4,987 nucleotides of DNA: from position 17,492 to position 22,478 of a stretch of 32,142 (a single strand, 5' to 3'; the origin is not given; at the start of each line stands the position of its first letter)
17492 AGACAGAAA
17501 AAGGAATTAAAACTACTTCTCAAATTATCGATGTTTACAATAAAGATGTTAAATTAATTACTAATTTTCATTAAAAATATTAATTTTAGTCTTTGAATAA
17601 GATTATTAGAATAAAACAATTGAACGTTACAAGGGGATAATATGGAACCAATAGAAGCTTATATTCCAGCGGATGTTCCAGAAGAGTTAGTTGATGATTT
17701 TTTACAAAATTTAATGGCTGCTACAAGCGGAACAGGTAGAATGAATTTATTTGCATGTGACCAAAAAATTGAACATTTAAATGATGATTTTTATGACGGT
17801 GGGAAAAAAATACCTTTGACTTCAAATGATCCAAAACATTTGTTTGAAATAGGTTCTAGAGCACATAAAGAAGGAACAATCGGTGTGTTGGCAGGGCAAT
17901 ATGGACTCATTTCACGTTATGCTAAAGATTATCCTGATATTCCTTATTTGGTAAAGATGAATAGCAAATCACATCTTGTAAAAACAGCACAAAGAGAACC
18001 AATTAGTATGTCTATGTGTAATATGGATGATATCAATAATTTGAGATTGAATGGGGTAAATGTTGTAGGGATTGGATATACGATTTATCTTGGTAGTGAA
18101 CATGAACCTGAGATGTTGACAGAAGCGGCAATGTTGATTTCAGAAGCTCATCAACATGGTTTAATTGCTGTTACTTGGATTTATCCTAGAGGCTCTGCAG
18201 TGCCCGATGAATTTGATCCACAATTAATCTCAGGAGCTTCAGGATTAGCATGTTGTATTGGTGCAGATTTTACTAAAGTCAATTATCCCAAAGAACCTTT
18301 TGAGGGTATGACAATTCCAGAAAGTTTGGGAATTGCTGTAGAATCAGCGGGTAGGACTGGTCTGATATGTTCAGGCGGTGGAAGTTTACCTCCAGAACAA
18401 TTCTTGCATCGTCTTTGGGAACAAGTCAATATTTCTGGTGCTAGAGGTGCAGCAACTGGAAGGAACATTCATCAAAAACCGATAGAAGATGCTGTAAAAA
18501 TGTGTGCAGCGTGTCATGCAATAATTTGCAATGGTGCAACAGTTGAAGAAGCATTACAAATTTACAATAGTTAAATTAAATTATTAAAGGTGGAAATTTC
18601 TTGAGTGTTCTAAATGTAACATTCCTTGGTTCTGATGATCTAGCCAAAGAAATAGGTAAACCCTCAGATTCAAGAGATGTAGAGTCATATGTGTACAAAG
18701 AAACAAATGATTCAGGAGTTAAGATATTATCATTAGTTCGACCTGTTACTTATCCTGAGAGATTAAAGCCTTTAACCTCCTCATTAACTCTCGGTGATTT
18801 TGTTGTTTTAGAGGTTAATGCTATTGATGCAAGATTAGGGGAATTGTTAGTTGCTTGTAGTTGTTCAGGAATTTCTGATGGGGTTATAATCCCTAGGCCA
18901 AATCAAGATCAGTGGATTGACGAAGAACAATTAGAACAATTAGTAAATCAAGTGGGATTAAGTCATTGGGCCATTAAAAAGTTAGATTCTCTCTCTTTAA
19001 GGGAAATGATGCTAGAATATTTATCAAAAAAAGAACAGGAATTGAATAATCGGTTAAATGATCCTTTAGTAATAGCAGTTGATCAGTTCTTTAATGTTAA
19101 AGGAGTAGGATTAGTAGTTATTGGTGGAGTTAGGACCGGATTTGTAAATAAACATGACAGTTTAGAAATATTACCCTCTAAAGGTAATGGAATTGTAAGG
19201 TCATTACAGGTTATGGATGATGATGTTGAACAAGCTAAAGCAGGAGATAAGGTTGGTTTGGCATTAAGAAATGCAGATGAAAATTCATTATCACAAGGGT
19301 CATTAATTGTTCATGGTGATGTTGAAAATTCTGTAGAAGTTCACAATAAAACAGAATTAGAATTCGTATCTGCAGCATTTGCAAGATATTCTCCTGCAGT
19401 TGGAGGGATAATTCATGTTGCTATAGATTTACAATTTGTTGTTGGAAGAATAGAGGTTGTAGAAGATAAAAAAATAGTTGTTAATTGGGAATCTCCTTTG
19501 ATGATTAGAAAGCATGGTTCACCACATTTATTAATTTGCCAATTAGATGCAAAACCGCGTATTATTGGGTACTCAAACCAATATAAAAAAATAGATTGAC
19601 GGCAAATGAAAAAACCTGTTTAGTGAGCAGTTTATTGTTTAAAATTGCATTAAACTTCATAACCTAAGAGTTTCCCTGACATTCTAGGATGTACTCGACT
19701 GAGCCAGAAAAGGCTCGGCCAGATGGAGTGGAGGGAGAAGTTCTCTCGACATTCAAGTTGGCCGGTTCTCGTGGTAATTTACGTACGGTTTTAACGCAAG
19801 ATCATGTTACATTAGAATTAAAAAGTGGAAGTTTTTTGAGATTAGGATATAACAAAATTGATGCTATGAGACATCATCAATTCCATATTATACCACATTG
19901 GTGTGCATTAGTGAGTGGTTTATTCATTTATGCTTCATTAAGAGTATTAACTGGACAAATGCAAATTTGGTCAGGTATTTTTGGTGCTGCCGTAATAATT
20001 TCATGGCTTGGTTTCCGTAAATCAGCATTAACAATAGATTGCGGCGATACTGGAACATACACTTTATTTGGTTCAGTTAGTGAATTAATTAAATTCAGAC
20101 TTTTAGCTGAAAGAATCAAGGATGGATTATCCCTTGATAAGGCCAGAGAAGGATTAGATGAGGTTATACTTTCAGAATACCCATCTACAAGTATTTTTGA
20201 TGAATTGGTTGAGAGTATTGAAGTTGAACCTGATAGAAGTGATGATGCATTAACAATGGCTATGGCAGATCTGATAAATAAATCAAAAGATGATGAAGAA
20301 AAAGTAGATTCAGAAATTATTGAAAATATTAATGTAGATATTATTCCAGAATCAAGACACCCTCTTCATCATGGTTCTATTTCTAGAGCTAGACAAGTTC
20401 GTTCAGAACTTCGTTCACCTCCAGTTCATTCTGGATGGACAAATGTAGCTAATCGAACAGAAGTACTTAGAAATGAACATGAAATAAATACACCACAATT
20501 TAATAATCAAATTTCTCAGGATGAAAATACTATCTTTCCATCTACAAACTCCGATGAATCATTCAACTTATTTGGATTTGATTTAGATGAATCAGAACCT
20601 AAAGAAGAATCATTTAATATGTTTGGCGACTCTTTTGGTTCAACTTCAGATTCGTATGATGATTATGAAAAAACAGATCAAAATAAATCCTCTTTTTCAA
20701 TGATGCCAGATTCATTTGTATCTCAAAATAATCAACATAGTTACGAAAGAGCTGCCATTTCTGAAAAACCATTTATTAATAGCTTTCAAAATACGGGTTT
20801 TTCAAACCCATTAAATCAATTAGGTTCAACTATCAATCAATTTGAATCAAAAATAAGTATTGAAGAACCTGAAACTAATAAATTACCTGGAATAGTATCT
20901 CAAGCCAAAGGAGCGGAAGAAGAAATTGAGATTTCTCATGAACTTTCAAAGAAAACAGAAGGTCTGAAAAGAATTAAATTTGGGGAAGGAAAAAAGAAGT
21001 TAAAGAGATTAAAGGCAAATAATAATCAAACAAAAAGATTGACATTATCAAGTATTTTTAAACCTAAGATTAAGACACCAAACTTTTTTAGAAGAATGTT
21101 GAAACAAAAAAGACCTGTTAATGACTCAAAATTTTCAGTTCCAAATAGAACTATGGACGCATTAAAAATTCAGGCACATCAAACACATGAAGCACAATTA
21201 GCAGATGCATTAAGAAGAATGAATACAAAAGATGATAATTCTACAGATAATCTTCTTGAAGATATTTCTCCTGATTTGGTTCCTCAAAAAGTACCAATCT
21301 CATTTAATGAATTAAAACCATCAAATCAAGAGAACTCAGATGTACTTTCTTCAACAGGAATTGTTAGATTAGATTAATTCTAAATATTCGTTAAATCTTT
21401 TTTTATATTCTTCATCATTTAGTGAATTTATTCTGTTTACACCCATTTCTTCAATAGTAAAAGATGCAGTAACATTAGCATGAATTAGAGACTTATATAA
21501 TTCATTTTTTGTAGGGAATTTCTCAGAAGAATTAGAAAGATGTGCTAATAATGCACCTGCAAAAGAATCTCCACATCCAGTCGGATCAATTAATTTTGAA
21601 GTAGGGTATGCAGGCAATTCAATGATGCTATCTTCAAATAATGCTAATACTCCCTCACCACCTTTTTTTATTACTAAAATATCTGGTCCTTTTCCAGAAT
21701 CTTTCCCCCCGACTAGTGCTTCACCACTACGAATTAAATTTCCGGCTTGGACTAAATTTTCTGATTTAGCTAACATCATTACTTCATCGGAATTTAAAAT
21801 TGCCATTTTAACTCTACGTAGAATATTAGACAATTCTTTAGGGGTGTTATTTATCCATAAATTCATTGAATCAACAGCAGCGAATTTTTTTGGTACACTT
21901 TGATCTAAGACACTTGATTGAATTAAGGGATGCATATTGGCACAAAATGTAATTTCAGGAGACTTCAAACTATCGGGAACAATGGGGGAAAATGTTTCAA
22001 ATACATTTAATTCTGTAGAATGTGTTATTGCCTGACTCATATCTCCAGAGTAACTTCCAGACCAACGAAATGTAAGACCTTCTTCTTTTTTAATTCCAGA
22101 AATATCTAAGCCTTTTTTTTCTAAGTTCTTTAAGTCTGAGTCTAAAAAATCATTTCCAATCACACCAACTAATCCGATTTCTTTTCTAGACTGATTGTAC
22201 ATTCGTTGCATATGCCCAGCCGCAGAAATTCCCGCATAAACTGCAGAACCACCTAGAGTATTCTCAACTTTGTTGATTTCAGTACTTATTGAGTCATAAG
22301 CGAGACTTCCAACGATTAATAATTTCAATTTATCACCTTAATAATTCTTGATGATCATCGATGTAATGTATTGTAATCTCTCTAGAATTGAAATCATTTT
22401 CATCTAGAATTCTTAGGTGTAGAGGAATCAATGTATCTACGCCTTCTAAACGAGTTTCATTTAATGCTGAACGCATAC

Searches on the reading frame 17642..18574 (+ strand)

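Call 27: search_protein_families(library=pfam, proteins=[window:17642-18574:+], max_evalue=0.001)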
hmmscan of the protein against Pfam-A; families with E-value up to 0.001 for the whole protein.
window:17642-18574:+ (310 aa): 1 family
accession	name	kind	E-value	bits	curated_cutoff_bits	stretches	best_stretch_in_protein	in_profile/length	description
PF01791.15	DeoC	-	6.9e-37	127.7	23.8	1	36-279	3-229/229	DeoC/LacD family aldolase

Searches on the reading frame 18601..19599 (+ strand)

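Call 27: search_protein_families(library=pfam, proteins=[window:18601-19599:+], max_evalue=0.001)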
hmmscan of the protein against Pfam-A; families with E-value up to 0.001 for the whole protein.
window:18601-19599:+ (332 aa): 1 family
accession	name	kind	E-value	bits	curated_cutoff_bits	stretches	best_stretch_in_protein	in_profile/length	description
PF03144.31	GTP_EFTU_D2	-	1.3e-07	32.4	30.3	1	170-236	1-72/73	Elongation factor Tu domain 2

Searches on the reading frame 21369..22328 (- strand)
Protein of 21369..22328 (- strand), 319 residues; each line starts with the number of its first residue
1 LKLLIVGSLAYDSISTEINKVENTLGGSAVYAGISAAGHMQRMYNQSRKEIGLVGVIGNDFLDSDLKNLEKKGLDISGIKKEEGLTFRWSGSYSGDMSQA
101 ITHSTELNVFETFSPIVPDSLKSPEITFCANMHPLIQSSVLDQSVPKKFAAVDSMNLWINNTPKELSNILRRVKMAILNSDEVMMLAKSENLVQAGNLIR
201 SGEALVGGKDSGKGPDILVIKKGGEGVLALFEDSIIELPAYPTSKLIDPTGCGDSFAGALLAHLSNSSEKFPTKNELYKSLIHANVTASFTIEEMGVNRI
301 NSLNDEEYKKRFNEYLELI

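Call 28: search_protein_families(library=pfam, proteins=[window:21369-22328:-], max_evalue=0.001)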
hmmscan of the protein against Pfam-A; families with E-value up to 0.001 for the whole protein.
window:21369-22328:- (319 aa): 1 family
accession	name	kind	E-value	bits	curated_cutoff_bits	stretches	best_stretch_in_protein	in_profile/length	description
PF00294.29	PfkB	-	5.3e-19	69.1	25.8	1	11-298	22-296/302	pfkB family carbohydrate kinase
